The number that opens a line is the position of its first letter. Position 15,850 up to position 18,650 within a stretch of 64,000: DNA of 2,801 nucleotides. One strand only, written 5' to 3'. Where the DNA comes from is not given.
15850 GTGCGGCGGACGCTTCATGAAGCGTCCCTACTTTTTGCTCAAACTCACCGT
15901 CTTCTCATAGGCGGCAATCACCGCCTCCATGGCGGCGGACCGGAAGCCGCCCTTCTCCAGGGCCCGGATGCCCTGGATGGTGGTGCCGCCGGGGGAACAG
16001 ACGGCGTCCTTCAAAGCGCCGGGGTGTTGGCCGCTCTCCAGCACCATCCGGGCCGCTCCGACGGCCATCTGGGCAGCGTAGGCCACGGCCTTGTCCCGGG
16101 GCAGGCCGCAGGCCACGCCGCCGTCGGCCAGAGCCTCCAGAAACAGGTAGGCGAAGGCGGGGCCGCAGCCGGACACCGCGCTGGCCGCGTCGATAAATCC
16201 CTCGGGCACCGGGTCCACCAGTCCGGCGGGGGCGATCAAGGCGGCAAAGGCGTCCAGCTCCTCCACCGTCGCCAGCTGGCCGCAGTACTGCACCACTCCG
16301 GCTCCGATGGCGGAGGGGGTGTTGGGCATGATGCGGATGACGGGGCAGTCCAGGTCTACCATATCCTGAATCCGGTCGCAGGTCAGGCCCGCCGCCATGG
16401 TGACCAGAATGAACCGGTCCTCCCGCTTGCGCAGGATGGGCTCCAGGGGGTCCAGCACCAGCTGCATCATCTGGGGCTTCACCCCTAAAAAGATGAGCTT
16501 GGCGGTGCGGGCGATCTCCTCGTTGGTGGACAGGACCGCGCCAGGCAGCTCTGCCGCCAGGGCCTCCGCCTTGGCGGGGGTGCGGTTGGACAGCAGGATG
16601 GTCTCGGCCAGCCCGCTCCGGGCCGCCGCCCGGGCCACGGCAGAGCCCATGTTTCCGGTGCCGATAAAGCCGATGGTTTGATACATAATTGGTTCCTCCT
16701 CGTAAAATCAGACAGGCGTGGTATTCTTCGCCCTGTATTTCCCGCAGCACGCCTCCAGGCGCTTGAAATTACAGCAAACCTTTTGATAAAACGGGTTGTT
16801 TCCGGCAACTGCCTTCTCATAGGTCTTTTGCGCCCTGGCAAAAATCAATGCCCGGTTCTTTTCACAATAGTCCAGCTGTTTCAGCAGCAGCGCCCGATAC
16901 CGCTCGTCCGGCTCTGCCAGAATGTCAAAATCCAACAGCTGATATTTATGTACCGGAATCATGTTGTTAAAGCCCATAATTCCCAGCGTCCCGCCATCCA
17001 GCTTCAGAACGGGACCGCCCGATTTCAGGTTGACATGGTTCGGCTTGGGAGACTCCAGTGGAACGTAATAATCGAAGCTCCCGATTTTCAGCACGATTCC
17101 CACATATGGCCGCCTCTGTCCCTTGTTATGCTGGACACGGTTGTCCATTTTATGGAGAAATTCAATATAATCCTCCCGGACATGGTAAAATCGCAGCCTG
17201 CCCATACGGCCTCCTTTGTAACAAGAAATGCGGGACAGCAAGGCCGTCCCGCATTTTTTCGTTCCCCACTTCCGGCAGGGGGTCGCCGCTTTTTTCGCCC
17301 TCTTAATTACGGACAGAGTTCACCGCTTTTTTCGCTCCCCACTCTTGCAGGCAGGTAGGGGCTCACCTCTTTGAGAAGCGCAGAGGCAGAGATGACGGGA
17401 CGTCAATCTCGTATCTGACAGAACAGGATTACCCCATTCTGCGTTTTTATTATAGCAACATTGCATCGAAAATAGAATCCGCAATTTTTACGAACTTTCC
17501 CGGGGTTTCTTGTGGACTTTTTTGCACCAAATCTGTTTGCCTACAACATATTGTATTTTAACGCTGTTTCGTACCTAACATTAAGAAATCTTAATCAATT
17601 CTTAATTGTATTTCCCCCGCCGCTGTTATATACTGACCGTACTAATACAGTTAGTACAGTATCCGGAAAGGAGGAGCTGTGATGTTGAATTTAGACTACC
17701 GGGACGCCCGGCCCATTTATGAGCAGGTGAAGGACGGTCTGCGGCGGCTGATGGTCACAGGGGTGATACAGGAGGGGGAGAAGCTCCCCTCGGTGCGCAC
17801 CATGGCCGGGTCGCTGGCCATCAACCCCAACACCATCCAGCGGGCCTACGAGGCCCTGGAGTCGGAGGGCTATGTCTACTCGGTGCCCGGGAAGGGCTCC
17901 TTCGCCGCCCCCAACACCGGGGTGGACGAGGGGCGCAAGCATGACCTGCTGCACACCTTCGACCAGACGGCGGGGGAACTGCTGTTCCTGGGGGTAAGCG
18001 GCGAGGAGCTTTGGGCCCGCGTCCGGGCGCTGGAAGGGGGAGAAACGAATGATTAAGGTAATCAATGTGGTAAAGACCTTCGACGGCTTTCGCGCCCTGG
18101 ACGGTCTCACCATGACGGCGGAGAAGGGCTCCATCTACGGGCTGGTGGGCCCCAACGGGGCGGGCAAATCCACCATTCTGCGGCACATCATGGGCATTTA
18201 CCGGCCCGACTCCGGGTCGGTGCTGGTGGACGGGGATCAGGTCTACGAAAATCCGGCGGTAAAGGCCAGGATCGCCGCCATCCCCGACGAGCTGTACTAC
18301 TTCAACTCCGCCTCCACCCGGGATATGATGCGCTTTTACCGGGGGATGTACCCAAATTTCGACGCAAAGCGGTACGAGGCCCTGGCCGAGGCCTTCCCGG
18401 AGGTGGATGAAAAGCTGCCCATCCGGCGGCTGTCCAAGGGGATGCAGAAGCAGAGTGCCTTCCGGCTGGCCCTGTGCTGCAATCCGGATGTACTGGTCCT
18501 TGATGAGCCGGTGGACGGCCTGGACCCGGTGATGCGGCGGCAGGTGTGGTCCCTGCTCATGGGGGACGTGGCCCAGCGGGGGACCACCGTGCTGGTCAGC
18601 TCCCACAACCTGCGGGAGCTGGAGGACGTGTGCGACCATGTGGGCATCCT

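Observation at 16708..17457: Type III TA with highly divergent repeats and an extra folded 5' RNA domain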

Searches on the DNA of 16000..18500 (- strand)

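Call 5: search_rna_families(source=window, start=16000, end=18500, threshold=evalue, max_evalue=10, show_alignments=3)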
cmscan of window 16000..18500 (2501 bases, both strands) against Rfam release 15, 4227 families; matches with E-value up to 10: 6.
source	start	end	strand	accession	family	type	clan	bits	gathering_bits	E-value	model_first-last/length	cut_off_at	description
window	16420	16565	+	RF02130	GNAS-AS1_4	Gene; lncRNA;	-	22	50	4.7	1-122/122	no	GNAS antisense RNA 1 conserved region 4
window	17230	17288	-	RF01676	P31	Gene; sRNA;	-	16.3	40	8.4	1-82/82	no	Pseudomonas sRNA P31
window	17187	17257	+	RF02924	skipping-rope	Gene; sRNA;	-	16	36.7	3.4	1-80/80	no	skipping-rope RNA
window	17680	17753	+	RF01138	sR23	Gene; snRNA; snoRNA; CD-box;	-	15.2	45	1.1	1-54/54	no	Small nucleolar RNA sR23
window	16784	16872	-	RF02213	ZFAT-AS1_3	Gene; lncRNA;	-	13.9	70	6.9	1-80/80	no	ZFAT antisense RNA 1 conserved region 3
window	18433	18467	-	RF01880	Xist_exon1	Gene; lncRNA;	-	13.6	50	1.6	51-85/85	no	X-chromosome inactivation gene exon 1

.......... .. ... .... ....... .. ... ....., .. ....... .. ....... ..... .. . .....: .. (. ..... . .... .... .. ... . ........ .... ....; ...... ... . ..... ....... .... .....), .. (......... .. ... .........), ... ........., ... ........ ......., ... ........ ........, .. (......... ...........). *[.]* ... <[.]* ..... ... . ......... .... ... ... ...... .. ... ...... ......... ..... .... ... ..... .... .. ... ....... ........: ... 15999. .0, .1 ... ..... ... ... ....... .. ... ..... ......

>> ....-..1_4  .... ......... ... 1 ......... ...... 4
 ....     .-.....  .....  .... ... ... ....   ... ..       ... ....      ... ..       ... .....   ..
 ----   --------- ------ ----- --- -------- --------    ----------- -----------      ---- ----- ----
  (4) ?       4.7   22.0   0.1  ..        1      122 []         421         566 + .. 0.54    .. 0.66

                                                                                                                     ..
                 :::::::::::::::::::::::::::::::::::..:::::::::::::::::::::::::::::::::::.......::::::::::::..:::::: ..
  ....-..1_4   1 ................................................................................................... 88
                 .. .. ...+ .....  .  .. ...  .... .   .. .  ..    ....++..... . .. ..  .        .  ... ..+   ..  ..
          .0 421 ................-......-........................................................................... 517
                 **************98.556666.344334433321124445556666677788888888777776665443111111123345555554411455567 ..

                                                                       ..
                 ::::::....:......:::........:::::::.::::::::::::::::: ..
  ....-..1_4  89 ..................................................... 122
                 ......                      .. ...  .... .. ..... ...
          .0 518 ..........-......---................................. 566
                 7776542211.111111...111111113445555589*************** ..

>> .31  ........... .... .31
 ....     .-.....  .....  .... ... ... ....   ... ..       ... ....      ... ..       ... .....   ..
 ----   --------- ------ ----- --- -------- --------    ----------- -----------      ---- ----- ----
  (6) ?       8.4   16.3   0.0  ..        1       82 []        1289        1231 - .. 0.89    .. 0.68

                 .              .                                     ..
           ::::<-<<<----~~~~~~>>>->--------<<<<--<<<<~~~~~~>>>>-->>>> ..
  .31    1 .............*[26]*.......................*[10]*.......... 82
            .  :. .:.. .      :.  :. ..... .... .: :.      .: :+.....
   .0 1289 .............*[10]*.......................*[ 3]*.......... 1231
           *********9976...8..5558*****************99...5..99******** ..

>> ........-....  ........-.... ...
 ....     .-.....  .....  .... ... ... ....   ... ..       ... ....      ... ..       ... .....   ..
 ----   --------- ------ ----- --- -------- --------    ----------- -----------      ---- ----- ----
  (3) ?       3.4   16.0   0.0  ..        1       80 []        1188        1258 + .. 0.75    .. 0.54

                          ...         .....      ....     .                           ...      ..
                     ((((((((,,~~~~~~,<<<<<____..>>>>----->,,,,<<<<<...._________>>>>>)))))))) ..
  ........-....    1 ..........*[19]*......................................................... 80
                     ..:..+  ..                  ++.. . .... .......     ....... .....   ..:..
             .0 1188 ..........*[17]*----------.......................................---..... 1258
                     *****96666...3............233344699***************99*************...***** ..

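Call 52: build_rna_model(alignment_id=A6, structure=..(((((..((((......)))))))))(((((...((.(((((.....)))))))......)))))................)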
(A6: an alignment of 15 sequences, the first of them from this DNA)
Model R2 built from alignment A6 (15 sequences, 83 columns); structure: as given.
model positions 74; base pairs 20; branch points 1; effective number of sequences 7.29; information 0.763 bits per position. Calibrated on 0.2 Mb of random sequence (short: E-values are rough).
structure used (alignment columns):
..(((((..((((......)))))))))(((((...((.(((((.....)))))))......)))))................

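Call 53: search_with_rna_model(model_id=R2, sources=[window, L001, L002, L004, L007, L009, L010, L011, L012, L014, L015, L016, L017, L018, L019, L020, L021, L022, L023, L024, L026, L027, L028, L029, L030, L031, L032, L033, L034, L035, L036, L037, L038, L039, L040, L041, L042, L043, L044, L045, L046, L047, L048, L049, L050, L051, L052, L054, L055, L056, L057, L058, L060, L061, L062, L064, L065, L066, L067, L069, L070, L071, L072, L073, L074, L075, L076, L077, L078, L080, L085, L086, L088, L090, L092, L094], max_evalue=1, make_alignment=true)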
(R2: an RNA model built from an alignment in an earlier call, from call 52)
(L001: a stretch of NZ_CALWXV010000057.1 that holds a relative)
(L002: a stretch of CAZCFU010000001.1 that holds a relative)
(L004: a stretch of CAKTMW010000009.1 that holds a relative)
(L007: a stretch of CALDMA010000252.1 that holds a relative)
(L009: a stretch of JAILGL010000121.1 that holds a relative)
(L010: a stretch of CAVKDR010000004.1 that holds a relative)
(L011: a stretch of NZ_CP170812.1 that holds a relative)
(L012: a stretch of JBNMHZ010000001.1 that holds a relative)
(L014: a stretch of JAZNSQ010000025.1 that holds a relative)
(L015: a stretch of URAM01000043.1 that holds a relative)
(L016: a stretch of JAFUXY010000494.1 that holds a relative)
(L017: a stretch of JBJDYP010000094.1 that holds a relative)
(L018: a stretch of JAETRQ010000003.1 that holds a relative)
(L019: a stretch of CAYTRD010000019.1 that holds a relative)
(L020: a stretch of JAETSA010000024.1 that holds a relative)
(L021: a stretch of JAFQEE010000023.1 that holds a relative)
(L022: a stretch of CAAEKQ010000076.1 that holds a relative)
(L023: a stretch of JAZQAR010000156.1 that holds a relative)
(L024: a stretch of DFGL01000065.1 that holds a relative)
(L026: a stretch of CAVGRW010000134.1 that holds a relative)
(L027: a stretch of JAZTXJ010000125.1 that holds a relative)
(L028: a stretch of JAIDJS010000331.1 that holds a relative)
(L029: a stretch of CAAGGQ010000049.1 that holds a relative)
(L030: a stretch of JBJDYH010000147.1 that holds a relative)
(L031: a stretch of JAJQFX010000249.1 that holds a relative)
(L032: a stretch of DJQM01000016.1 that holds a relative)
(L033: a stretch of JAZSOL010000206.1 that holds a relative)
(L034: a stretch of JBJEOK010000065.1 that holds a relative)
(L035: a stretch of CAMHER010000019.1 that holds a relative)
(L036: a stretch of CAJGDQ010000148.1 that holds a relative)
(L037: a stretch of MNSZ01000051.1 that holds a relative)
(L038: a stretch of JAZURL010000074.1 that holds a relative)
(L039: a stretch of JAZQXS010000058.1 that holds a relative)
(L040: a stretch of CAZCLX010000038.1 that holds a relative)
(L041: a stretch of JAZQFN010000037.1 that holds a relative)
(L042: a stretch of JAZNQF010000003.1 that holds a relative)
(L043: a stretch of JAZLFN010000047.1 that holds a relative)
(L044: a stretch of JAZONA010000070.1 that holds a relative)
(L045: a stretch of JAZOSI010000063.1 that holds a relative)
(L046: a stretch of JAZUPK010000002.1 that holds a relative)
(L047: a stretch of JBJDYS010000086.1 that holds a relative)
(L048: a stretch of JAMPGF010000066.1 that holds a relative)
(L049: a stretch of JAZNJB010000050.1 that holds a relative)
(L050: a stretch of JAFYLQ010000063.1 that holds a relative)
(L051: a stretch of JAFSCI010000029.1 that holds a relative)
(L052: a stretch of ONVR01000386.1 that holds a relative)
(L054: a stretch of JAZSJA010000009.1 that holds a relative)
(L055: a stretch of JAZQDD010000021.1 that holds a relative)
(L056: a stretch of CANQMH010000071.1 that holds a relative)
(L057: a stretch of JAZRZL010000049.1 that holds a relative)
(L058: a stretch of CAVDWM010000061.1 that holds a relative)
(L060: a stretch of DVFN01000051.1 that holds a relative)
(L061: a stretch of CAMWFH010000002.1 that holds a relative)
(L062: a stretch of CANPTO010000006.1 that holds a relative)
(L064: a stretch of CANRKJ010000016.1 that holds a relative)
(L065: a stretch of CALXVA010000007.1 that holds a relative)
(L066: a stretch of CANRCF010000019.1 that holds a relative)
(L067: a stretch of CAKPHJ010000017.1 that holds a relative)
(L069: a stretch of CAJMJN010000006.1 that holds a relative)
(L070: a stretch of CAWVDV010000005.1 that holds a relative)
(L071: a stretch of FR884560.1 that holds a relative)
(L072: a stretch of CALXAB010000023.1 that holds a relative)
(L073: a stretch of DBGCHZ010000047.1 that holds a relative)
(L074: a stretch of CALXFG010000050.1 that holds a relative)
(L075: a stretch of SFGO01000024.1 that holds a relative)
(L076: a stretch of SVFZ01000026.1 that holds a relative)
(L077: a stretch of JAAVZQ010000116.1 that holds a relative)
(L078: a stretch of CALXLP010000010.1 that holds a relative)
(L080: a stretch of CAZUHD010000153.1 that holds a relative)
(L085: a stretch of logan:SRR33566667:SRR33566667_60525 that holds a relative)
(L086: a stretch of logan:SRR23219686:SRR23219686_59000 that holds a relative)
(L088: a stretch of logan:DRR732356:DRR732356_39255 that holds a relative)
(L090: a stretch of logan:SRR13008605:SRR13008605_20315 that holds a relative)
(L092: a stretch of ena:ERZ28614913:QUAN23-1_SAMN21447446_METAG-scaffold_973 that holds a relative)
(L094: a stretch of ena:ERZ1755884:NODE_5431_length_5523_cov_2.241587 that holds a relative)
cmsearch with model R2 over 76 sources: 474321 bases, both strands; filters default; matches with E-value up to 1: 20.
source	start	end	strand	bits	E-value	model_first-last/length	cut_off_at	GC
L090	466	543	+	76.3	1.1e-16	1-74/74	no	0.42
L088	468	544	+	74.5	3.1e-16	1-74/74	no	0.44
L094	465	541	+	73.1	6.8e-16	1-74/74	no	0.45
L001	2752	2825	+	69.3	6.2e-15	1-74/74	no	0.5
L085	241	317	+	66.5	3.2e-14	1-74/74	no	0.51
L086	468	541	+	65.1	7.2e-14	1-74/74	no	0.61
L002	2770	2840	+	64.1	1.3e-13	1-74/74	no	0.51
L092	471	542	+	62.5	3.3e-13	1-74/74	no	0.53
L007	2774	2841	+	59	2.5e-12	1-74/74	no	0.53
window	17366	17444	-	59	2.5e-12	1-74/74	no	0.52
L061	2768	2840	+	58.9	2.6e-12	1-74/74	no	0.52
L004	2508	2576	+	57.6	5.6e-12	1-74/74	no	0.48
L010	2766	2833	+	40.9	9.3e-08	1-74/74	no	0.5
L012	2765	2835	+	40.1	1.4e-07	1-74/74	no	0.41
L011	2766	2835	+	38.7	3.2e-07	1-74/74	no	0.46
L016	2785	2853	+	21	0.0094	1-74/74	no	0.42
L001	2775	2809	-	16.7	0.12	25-60/74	no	0.43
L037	2787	2850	+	16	0.17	1-74/74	no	0.47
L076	2777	2840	+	14.4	0.45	1-74/74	no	0.5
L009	1328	1393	+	13.9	0.57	1-74/74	no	0.36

Alignment A7: 20 matches aligned to the model, 92 columns, each read 5' to 3' on its own strand. Consensus structure (alignment columns), stored with it:
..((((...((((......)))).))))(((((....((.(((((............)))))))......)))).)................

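Call 76: build_rna_model(alignment_id=A2, structure=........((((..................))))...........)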
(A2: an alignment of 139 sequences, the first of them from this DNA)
Model R3 built from alignment A2 (139 sequences, 45 columns); structure: as given.
model positions 36; base pairs 4; branch points 0; effective number of sequences 139; information 1.273 bits per position. Calibrated on 0.2 Mb of random sequence (short: E-values are rough).
structure used (alignment columns):
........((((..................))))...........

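Call 77: search_with_rna_model(model_id=R3, source=window, max_evalue=10, show_alignments=4)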
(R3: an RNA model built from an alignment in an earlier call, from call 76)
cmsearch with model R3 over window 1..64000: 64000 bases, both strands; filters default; matches with E-value up to 10: 7.
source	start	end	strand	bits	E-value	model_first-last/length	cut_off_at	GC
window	17254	17289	-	46.9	2.5e-08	1-36/36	no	0.64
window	17327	17369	-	35.8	6.6e-06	1-36/36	no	0.58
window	17290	17326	-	29.2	0.00019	1-36/36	no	0.46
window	62774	62823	+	12.1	1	1-36/36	no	0.4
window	43053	43068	+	10.9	1.8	10-25/36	no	0.69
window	47206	47242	-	10.3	2.4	9-35/36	no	0.59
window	44520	44533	-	9.5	3.6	1-36/36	no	0.43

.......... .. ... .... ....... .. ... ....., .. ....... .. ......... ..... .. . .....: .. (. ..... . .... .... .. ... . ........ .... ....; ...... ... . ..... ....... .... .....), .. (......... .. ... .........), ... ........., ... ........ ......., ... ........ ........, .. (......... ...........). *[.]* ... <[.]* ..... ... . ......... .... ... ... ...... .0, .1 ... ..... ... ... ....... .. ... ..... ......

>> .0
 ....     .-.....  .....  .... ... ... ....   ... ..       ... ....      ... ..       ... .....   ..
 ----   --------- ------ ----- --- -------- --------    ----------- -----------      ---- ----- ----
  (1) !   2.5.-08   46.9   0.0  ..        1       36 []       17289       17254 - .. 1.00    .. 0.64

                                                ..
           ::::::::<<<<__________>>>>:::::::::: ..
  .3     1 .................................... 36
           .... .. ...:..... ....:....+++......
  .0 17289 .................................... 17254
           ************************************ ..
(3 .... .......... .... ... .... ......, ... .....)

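Call 78: search_with_rna_model(model_id=R3, sources=[L096, L097, L098, L062, L064, L065, L066, L067, L069, L070, L071, L072, L073, L074, L077, L078, L080, L027, L042, L054, L085, L086, L088, L090, L092, L094, L075, L003, L059], max_evalue=0.1)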
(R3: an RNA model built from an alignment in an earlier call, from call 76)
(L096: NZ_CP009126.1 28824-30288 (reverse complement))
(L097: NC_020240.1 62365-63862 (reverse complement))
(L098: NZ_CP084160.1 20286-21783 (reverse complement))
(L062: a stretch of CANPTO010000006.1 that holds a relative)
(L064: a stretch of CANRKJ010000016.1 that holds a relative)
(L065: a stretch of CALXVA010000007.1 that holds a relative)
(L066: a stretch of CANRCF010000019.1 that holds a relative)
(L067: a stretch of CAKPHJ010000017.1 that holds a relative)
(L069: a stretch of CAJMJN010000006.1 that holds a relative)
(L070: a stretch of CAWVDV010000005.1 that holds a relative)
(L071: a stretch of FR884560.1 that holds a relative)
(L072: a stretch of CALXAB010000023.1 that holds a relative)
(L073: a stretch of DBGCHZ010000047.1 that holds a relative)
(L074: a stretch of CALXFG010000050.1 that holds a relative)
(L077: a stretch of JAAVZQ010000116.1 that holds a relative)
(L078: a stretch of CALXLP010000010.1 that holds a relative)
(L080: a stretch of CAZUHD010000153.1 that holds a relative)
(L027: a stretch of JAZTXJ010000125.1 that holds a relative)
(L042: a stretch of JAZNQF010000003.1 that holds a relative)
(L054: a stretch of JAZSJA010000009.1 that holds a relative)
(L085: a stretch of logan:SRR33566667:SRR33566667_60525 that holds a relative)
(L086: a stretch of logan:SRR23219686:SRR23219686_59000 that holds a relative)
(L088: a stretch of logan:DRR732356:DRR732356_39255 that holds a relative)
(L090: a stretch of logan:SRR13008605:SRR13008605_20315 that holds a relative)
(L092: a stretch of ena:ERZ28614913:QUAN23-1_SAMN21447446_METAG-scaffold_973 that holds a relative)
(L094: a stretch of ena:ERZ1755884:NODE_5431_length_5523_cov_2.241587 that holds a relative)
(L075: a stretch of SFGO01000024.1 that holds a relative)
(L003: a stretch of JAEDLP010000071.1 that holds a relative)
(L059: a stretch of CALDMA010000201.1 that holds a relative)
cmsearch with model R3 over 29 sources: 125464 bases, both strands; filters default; matches with E-value up to 0.1: 37.
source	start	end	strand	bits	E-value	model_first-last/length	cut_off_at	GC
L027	1197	1233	+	50.8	7e-09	1-36/36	no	0.35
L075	2806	2842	+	50.3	8.9e-09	1-36/36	no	0.46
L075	2880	2916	+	50.1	9.9e-09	1-36/36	no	0.46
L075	2843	2879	+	49.4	1.5e-08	1-36/36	no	0.51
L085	394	429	+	48.8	1.9e-08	1-36/36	no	0.61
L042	2915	2950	+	48.1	2.7e-08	1-36/36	no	0.42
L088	620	654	+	46.9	5.1e-08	1-36/36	no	0.57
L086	617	652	+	46.3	6.8e-08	1-36/36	no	0.61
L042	2878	2914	+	46.3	6.9e-08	1-36/36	no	0.38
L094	617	652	+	45.9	8.1e-08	1-36/36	no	0.58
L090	619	653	+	45.9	8.4e-08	1-36/36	no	0.54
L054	1173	1208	+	45.7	9.2e-08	1-36/36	no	0.47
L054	1136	1172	+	45.2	1.2e-07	1-36/36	no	0.41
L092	618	654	+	44.4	1.8e-07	1-36/36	no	0.57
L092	582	617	+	44.3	1.8e-07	1-36/36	no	0.36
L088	584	619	+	43.2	3.3e-07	1-36/36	no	0.44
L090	583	618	+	42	5.8e-07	1-36/36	no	0.44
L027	1234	1269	+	42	6e-07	1-36/36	no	0.44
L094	581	616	+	40.7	1.1e-06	1-36/36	no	0.39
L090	540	582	+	39.8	1.8e-06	1-36/36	no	0.53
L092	539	581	+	39.7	1.9e-06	1-36/36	no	0.49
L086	581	616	+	38.7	3.1e-06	1-36/36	no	0.58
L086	538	580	+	37.3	6.3e-06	1-36/36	no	0.6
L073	2915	2952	+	36.7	8.5e-06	1-36/36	no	0.34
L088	541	583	+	36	1.2e-05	1-36/36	no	0.56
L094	538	580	+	35.5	1.5e-05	1-36/36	no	0.51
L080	69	103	+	34.4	2.7e-05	1-36/36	no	0.46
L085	314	356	+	32.1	8.6e-05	1-36/36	no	0.53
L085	357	393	+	27.1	0.0011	1-36/36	no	0.49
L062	2908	2941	+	25.8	0.002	1-36/36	no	0.41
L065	2893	2946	+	24.6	0.0037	1-36/36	no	0.33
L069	2918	2954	+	24.4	0.0041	1-36/36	no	0.38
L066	2908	2943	+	23.5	0.0063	1-36/36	no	0.42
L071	2919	2954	+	23.5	0.0063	1-36/36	no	0.42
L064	2913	2948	+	22.1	0.013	1-36/36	no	0.39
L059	1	20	+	19.4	0.049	17-36/36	5'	0.3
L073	2823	2859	+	19.1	0.057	1-36/36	no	0.35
